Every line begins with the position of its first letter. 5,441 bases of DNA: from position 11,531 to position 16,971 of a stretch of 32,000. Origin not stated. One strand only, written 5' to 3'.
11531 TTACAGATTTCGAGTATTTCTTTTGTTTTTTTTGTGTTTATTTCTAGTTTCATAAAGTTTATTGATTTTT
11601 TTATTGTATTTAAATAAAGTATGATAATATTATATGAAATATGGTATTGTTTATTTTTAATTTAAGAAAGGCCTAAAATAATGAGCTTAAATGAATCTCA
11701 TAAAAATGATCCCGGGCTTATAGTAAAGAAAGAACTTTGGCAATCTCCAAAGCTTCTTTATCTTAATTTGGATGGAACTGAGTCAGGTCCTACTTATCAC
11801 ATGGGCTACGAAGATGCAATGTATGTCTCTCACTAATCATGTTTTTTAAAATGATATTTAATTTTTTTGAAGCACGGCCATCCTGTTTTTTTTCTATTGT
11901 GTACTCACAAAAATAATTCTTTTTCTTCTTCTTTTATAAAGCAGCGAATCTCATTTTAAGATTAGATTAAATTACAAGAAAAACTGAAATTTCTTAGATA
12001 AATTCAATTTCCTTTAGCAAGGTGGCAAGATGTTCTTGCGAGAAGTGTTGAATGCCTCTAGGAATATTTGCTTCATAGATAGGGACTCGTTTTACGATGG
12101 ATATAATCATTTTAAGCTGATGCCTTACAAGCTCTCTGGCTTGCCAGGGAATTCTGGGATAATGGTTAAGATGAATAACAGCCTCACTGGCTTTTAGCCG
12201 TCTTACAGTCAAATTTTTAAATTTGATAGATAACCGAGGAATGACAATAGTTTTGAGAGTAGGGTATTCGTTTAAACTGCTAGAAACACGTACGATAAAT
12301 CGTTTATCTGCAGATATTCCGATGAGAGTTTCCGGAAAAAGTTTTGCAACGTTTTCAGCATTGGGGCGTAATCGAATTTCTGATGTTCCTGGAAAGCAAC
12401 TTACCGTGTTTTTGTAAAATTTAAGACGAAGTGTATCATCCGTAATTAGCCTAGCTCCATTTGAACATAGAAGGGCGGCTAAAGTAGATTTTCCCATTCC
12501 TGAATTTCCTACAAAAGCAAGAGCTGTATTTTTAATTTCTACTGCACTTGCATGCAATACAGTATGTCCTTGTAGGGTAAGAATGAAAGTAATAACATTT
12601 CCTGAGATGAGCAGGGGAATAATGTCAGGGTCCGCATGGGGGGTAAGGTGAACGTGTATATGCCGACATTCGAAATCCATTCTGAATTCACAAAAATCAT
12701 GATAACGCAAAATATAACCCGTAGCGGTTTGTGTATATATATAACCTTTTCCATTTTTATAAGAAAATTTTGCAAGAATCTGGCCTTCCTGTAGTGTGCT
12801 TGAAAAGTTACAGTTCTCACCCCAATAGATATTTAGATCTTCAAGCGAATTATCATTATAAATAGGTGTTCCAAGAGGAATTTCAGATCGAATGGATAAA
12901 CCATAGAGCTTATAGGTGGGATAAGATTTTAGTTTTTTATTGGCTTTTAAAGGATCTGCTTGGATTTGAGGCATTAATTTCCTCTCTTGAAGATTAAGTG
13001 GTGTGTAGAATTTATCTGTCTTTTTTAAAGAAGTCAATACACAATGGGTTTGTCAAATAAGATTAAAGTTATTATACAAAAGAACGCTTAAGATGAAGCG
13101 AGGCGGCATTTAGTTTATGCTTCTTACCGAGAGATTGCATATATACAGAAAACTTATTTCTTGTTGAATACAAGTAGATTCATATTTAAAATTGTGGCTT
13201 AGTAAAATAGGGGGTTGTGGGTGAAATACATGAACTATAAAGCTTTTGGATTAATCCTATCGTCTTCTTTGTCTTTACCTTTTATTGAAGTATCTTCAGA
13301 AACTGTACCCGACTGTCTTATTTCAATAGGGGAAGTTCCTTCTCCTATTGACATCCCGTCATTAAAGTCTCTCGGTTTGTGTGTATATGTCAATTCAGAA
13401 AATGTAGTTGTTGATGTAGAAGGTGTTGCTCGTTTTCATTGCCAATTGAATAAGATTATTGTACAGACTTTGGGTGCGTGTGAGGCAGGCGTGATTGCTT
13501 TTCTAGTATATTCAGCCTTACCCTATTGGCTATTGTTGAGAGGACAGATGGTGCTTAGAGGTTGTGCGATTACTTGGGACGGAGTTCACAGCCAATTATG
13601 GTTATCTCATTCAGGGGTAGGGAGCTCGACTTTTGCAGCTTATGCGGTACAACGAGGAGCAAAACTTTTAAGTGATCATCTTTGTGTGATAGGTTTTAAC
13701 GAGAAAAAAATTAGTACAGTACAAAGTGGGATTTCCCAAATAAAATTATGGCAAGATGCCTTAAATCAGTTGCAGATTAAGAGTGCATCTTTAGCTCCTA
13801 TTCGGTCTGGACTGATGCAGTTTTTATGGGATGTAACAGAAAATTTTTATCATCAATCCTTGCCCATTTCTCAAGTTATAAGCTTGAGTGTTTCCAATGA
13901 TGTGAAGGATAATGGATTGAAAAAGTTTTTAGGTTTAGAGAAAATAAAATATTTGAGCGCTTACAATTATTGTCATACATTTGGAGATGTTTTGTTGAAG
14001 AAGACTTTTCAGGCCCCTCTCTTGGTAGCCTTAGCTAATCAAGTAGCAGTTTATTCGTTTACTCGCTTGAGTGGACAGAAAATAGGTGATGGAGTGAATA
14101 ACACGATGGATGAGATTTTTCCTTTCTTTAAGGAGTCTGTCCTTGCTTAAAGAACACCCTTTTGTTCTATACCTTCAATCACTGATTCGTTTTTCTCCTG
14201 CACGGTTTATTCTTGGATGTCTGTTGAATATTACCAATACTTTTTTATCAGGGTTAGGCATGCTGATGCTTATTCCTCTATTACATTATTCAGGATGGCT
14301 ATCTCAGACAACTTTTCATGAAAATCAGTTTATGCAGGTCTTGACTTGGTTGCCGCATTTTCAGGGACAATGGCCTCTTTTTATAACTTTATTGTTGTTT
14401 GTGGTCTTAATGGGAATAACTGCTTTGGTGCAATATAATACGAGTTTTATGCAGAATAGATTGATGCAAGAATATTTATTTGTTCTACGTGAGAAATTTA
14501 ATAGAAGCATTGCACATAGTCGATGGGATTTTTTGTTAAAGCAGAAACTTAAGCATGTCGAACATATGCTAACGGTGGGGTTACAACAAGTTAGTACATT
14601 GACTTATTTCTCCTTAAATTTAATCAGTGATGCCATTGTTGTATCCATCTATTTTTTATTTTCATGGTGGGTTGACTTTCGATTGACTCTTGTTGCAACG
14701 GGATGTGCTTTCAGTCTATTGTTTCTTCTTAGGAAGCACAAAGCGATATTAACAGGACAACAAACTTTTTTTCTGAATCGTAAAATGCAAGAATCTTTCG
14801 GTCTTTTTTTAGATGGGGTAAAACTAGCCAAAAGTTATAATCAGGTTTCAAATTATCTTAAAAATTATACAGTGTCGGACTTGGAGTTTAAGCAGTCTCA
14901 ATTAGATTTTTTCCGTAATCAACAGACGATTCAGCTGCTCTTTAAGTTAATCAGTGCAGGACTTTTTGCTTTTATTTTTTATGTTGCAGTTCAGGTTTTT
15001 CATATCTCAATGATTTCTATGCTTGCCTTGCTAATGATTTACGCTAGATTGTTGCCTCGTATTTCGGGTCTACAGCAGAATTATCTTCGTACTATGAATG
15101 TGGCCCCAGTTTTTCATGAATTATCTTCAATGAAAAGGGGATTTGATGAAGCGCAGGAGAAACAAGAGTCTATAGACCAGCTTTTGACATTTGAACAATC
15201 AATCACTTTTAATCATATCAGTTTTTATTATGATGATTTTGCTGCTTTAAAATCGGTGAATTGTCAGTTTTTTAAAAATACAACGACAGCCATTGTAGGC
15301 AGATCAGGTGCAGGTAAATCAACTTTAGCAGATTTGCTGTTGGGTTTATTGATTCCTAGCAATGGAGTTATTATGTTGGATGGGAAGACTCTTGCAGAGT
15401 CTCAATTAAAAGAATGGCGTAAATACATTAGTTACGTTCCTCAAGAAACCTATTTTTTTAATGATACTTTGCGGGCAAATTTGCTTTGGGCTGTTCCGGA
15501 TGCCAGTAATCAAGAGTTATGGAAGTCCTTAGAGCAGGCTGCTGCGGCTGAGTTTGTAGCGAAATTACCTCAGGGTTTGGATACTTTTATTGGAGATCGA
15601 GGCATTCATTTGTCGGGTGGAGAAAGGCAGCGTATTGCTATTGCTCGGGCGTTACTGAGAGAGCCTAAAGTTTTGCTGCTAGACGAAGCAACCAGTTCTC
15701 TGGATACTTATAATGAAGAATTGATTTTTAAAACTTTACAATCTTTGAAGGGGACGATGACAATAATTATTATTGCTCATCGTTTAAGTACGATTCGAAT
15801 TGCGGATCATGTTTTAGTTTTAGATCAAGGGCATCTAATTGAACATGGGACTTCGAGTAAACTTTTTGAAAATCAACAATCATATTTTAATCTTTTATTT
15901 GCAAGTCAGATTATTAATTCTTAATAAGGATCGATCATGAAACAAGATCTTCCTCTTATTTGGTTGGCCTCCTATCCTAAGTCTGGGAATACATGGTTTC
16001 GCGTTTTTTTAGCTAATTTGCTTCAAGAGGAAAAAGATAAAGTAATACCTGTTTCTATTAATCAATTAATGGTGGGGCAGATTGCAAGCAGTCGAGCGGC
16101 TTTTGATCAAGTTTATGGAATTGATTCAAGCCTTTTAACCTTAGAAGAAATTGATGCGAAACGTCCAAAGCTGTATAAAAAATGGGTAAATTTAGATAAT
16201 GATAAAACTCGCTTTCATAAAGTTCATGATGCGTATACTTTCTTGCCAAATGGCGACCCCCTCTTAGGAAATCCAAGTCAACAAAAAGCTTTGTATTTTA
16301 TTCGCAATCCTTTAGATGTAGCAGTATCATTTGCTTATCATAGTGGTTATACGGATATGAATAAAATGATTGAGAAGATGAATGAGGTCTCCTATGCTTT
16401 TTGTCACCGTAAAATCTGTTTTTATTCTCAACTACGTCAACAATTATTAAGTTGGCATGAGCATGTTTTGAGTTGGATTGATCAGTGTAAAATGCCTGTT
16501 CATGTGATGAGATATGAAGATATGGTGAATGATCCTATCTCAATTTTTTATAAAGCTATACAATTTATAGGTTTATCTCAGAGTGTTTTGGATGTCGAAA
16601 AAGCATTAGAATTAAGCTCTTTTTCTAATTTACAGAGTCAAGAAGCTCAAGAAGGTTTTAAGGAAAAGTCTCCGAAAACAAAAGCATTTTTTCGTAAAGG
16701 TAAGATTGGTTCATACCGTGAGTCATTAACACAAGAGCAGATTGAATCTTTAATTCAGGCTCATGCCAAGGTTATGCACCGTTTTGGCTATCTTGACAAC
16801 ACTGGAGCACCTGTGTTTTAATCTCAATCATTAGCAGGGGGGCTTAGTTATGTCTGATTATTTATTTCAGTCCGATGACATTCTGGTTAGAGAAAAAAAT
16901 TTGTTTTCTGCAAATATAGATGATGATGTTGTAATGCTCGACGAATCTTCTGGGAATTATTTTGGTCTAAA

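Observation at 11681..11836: Unannotated 51-aa ORF: lasso precursor A1 with predicted 9-residue ring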

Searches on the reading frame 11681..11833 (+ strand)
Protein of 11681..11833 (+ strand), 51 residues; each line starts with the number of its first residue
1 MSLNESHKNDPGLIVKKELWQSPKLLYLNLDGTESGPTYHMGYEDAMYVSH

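Call 7: search_protein_families(library=ncbifam, proteins=[window:11681-11833:+], max_evalue=1)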
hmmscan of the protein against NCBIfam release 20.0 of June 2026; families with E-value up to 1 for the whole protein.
seq(51 aa): 0 families

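Call 8: search_protein_families(library=pfam, proteins=[window:11681-11833:+], max_evalue=1)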
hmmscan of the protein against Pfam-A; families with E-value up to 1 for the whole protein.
seq(51 aa): 0 families

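Call 10: find_homologous_proteins(query=window:11681-11833:+, max_evalue=10)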
Query seq(51 aa) (51 aa): 1 proteins with E <= 10 among 1 candidates.
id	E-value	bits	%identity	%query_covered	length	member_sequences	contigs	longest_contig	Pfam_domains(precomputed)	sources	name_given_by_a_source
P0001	6.8e-28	112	100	100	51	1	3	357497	-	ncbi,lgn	-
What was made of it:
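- Tried and rejected: Word-indexed search of 5.8 billion protein clusters (call 10).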

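Call 11: find_encoding_contigs(protein=P0001, flank=10000, max_places=6)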
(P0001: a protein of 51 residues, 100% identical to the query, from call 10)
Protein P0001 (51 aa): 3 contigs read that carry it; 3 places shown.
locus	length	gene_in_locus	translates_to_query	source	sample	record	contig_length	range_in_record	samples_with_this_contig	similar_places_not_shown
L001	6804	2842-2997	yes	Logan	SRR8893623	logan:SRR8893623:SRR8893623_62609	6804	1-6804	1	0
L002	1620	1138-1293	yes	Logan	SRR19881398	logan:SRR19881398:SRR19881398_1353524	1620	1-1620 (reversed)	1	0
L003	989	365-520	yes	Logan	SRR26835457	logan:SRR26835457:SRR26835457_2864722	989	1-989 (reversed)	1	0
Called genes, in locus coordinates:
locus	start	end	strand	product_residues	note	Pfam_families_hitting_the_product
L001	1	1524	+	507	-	?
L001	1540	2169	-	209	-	PF03567:Sulfotransfer_2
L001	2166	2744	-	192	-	PF05118:Asp_Arg_Hydrox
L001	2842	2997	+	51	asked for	-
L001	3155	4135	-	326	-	PF27840:ScmC (faint), PF07475:Hpr_kinase_C (weak)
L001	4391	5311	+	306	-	-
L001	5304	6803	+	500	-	?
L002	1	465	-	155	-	?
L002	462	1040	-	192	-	PF05118:Asp_Arg_Hydrox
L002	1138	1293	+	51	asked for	-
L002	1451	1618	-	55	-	?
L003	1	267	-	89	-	?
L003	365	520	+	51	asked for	-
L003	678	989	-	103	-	?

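Call 49: search_protein_representatives(alignment_id=A2)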
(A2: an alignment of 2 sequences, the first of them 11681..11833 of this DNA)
Query: 2 sequences, 57 profile positions. Proteins with E-value up to 0.001 (for the whole library): 6; up to 1e-10: 4; up to 1e-30: 0. The best 6 are listed.
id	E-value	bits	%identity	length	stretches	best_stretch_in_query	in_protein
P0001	1.3e-27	111.4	-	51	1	1-57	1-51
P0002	2.8e-27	110.3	-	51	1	1-57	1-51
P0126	2.7e-16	75.2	-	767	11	8-37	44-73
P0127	3.6e-11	58.8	-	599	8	13-47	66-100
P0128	2.2e-08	49.8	-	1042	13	21-46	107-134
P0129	4.0e-04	36.2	-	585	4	14-33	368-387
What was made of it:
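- It is a singleton with no orthologue (calls 10, 49).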

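Call 52: find_related_loci(query=A2, collection=metagenome_contigs, flank=8000)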
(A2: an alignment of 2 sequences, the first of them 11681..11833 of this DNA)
Query A2 (51 aa) in metagenome_contigs; peptide patterns used: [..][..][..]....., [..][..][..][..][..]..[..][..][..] (x = any residue, [..] = any of these).
445 stretches matched a pattern, but none encodes a relative of the query by tblastn (E <= 1e-3).

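Call 81: find_encoding_contigs(protein=P0005, flank=1000, max_places=2)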
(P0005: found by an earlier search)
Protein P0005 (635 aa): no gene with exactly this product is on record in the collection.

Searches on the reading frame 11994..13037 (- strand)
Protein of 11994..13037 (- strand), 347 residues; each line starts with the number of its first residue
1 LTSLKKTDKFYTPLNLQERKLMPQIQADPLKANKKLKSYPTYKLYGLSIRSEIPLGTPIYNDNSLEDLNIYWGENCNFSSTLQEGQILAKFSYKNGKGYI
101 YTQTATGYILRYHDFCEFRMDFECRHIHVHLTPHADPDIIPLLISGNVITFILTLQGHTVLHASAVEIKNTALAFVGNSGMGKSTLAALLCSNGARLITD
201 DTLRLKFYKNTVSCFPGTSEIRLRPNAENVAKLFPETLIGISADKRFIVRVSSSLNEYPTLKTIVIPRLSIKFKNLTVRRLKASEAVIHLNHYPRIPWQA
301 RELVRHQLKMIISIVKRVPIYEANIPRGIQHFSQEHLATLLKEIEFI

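Call 6: search_protein_families(library=pfam, proteins=[window:11994-13037:-], max_evalue=0.01)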
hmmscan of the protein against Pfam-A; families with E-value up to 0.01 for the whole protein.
window:11994-13037:- (347 aa): 5 families
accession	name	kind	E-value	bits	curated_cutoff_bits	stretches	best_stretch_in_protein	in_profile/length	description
PF07475.17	Hpr_kinase_C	-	3e-07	30.6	33.3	1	157-210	5-58/171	HPr Serine kinase C-terminal domain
PF13671.12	AAA_33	-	0.00082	20.1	27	1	174-210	3-40/143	AAA domain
PF03193.22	RsgA_GTPase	-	0.0012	19.1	30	1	161-193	97-129/174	RsgA GTPase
PF01293.25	PEPCK_ATP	-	0.0024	17.1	26.5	1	148-203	186-240/465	Phosphoenolpyruvate carboxykinase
PF00005.33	ABC_tran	-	0.0041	18.2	25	1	171-193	12-34/137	ABC transporter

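Call 7: search_protein_families(library=ncbifam, proteins=[window:11994-13037:-], max_evalue=1)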
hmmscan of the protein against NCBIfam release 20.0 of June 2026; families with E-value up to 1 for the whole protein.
window:11994-13037:- (347 aa): 32 families (the best 25 are shown)
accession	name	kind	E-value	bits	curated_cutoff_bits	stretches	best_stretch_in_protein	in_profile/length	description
TIGR04352.1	HprK_rel_A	equivalog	1.3e-08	34.3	200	1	154-211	92-149/280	HprK-related kinase A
TIGR04355.1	HprK_rel_B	hypoth_equivalog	7e-08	32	200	1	149-211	136-197/351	HprK-related kinase B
TIGR00679.1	hpr-ser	equivalog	7.6e-07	28.7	240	1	156-208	129-181/300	HPr(Ser) kinase/phosphatase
NF003883.0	PRK05428.2-1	equivalog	0.00044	19.7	252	1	160-207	17-64/189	HPr kinase/phosphorylase-related protein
TIGR03797.1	NHLM_micro_ABC2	equivalog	0.0023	16.5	709.4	1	144-190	452-499/686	NHLP bacteriocin export ABC transporter permease/ATPase subunit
NF007739.0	PRK10419.1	subfamily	0.0043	16.6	354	1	154-191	21-59/268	nickel ABC transporter ATP-binding protein NikE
TIGR03796.1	NHLM_micro_ABC1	equivalog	0.011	14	853.3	1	149-191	483-526/710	NHLP family bacteriocin export ABC transporter peptidase/permease/ATPase subunit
TIGR02769.1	nickel_nikE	equivalog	0.012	15.1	332.55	1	155-191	21-58/265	nickel import ATP-binding protein NikE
NF000355.4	ribo_prot_ABC_F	equivalog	0.016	14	380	1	151-192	8-50/499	ribosomal protection-like ABC-F family protein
NF006821.0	PRK09344.1-3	subfamily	0.016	13.8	369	1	148-206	191-262/525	phosphoenolpyruvate carboxykinase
NF010068.0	PRK13548.1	equivalog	0.025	13.7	261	1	153-193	13-54/261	heme ABC transporter ATP-binding protein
NF045513.1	HepA_fam_ABC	equivalog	0.032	12.7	725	1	158-190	387-420/610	heterocyst formation ABC transporter subunit HepA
NF006819.0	PRK09344.1-1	subfamily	0.036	12.9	745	1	148-201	216-267/538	phosphoenolpyruvate carboxykinase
TIGR01978.1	sufC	equivalog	0.038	13.4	212.8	1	154-206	9-62/243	Fe-S cluster assembly ATPase SufC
TIGR00157.1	TIGR00157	equivalog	0.041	13.4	100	1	167-211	119-163/247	ribosome small subunit-dependent GTPase A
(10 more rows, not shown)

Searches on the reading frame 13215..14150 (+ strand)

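Call 6: search_protein_families(library=pfam, proteins=[window:13215-14150:+], max_evalue=0.01)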
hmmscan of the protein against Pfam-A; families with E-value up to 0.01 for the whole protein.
window:13215-14150:+ (311 aa): 0 families

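Call 7: search_protein_families(library=ncbifam, proteins=[window:13215-14150:+], max_evalue=1)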
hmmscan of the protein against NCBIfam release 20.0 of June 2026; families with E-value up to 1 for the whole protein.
window:13215-14150:+ (311 aa): 1 family
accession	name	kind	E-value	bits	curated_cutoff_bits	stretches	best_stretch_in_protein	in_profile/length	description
TIGR04352.1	HprK_rel_A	equivalog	0.079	12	200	1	132-174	116-158/280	HprK-related kinase A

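Call 8: search_protein_families(library=pfam, proteins=[window:13215-14150:+], max_evalue=1)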
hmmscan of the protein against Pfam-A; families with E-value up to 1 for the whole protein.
window:13215-14150:+ (311 aa): 0 families

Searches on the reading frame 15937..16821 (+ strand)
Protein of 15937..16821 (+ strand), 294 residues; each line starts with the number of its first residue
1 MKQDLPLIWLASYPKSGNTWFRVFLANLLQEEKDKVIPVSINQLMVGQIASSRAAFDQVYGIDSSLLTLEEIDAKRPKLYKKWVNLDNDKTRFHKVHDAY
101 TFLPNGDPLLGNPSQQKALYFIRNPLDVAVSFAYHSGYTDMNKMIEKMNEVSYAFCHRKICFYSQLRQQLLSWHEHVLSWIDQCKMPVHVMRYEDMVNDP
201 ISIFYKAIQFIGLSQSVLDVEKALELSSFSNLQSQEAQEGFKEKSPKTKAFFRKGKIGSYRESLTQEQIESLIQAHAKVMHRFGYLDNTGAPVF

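Call 6: search_protein_families(library=pfam, proteins=[window:15937-16821:+], max_evalue=0.01)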
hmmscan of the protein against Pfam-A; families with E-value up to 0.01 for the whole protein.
window:15937-16821:+ (294 aa): 2 families
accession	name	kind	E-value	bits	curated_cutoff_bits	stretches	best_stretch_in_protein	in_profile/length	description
PF00685.33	Sulfotransfer_1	-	1.2e-30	107.3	22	1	8-284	4-255/255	Sulfotransferase domain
PF13469.12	Sulfotransfer_3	-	0.0082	16.9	27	0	165-214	160-213/216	Sulfotransferase family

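Call 7: search_protein_families(library=ncbifam, proteins=[window:15937-16821:+], max_evalue=1)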
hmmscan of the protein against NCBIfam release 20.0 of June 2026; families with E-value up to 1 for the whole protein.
window:15937-16821:+ (294 aa): 0 families

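Call 64: search_solved_structures(query=window:15937-16821:+, max_evalue=0.01)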
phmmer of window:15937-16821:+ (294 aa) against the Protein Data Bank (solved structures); distinct sequences matched with E-value up to 0.01: 47.
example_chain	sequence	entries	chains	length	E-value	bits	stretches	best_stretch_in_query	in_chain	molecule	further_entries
3mg9_A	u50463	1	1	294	2.6e-12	50.2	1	108-237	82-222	TEG12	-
3mgb_A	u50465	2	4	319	3.5e-12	49.7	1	108-237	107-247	TEG12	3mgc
3nib_A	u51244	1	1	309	9.2e-11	45.1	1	104-233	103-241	Teg14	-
5x2b_D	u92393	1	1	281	1.9e-09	40.7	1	110-268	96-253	Sulfotransferase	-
5x2b_F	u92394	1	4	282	1.9e-09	40.7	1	110-268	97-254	Sulfotransferase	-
5x2b_C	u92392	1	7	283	2e-09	40.7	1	109-268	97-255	Sulfotransferase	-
2ad1_A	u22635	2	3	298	2.7e-09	40.2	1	114-278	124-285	Sulfotransferase 1C2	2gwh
7d1x_A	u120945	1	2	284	4.8e-09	39.4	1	114-275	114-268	Sulfotransferase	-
7eov_A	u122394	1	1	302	5.9e-09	39.1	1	114-275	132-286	cytosolic sulfotransferase SULT2A8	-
9m0l_A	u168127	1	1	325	7.8e-09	38.8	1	91-269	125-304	Cytosolic sulfotransferase 18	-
5mek_A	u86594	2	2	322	8.1e-09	38.7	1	91-269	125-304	Cytosolic sulfotransferase 18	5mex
1aqu_A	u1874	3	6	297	1.7e-08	37.7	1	116-266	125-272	ESTROGEN SULFOTRANSFERASE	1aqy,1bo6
1z29_A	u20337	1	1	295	2.8e-08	36.9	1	95-277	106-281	Phenol-sulfating phenol sulfotransferase 2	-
8k9y_A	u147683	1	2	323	4.7e-08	36.2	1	114-269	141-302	Cytosolic sulfotransferase 16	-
1cjm_A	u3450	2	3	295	5.3e-08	36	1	114-276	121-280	PROTEIN (ARYL SULFOTRANSFERASE) | Monoamine-sulfating phenol sulfotransferase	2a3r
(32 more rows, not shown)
